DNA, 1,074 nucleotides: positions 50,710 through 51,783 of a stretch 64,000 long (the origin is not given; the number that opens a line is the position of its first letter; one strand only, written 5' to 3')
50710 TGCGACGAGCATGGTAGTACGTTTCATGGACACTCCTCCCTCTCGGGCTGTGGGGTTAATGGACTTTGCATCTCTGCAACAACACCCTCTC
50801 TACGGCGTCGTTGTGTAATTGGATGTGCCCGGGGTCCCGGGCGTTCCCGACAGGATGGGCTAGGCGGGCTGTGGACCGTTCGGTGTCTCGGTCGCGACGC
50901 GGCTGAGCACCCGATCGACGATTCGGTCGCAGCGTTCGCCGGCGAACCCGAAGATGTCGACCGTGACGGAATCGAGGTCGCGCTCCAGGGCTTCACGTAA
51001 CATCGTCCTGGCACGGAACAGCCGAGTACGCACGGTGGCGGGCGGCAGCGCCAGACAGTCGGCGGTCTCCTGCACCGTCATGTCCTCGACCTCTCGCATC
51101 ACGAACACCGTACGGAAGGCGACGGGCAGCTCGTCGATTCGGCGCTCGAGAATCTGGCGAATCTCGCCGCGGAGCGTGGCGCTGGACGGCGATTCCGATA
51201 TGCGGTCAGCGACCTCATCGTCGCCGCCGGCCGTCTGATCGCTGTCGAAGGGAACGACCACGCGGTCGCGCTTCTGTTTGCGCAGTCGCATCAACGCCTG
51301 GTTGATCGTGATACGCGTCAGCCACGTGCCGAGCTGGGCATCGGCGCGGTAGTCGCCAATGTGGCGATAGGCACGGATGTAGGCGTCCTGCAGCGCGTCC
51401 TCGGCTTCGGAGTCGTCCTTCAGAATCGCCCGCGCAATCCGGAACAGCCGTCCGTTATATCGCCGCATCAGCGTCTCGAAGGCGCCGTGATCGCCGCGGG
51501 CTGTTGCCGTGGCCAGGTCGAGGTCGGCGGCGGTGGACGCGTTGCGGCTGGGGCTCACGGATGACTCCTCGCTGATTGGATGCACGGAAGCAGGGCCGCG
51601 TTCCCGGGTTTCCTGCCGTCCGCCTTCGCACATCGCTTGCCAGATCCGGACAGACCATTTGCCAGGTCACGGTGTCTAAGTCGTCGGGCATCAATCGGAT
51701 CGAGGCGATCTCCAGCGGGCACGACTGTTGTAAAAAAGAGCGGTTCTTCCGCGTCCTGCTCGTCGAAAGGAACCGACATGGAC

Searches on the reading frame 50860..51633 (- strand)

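Call 77: search_protein_families(library=pfam, proteins=[window:50860-51633:-], max_evalue=0.0001)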
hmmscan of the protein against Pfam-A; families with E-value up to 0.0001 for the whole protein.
window:50860-51633:- (257 aa): 3 families
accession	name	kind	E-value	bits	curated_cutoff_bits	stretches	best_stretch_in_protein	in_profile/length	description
PF04542.20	Sigma70_r2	-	2.3e-16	59.8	24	1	55-122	1-70/71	Sigma-70 region 2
PF08281.18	Sigma70_r4_2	-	1.2e-12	47.7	25.7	1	160-212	2-54/54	Sigma-70, region 4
PF04545.22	Sigma70_r4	-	2.9e-08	33.5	24.1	1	166-214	2-50/50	Sigma-70, region 4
